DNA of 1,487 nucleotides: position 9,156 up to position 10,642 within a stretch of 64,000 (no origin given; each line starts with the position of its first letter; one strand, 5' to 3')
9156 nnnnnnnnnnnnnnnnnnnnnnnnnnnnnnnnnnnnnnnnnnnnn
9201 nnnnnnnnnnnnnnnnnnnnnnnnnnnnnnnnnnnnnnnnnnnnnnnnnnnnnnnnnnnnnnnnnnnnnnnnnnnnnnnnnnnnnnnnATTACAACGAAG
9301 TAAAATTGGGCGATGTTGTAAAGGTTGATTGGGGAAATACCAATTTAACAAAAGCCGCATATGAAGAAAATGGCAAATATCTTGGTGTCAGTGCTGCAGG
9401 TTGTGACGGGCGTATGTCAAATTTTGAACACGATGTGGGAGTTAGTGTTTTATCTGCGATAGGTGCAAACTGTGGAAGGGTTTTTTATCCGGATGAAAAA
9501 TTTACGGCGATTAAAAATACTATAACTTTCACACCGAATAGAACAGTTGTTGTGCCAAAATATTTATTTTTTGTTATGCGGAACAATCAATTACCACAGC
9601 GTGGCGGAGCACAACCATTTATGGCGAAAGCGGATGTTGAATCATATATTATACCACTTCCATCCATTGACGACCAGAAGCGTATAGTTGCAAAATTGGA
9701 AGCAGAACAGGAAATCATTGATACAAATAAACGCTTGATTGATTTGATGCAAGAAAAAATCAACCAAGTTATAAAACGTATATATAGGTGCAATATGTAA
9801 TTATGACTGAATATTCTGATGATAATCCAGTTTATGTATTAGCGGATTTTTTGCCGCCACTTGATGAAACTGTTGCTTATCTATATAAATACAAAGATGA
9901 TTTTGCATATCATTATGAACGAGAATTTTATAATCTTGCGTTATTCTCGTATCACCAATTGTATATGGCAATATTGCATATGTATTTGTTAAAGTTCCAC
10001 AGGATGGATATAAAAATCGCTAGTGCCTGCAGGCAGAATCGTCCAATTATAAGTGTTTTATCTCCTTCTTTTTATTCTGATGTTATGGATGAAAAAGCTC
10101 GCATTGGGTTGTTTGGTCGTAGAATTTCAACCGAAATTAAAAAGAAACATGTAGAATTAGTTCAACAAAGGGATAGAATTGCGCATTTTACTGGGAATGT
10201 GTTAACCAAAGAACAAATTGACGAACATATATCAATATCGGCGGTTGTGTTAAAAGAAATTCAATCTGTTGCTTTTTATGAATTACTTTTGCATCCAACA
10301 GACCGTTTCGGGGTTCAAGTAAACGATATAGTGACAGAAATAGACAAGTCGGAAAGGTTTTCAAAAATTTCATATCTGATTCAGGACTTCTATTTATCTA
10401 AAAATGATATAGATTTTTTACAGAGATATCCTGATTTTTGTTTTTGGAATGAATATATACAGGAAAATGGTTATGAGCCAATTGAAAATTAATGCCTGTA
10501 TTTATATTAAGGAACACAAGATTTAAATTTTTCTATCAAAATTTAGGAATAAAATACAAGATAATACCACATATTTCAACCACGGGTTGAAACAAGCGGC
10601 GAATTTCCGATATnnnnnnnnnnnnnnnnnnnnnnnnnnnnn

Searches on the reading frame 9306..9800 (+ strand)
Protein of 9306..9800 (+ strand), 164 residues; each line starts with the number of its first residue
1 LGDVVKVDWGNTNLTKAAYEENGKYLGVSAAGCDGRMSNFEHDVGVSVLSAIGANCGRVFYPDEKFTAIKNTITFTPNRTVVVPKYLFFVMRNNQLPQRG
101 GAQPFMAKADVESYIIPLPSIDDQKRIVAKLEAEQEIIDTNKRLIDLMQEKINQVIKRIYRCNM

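Call 5: search_protein_families(library=pfam, proteins=[window:9306-9800:+], max_evalue=0.01)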
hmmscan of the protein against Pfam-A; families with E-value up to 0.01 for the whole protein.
window:9306-9800:+ (164 aa): 1 family
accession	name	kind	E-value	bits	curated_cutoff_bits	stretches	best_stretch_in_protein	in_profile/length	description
PF01420.25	Methylase_S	-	6.3e-15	56.2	22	1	2-146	10-164/168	Type I restriction modification DNA specificity domain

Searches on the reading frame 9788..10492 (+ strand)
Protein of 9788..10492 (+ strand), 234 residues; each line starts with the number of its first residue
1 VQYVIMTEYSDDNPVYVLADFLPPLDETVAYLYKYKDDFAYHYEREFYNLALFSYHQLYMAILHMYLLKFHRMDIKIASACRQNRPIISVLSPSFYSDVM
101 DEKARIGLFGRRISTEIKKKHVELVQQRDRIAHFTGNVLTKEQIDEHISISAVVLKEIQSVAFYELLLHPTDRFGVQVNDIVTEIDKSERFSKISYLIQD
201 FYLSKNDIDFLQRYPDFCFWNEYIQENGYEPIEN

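Call 5: search_protein_families(library=pfam, proteins=[window:9788-10492:+], max_evalue=0.01)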
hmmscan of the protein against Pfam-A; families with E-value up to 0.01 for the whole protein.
window:9788-10492:+ (234 aa): 0 families

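Call 18: search_protein_families(library=ncbifam, proteins=[window:9788-10492:+], max_evalue=0.001)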
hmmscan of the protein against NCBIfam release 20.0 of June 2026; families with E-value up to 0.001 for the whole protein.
window:9788-10492:+ (234 aa): 0 families

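Call 19: search_protein_families(library=padloc, proteins=[window:9788-10492:+], max_evalue=0.001)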
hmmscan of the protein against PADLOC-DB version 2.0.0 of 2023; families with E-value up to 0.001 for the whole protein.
window:9788-10492:+ (234 aa): 0 families
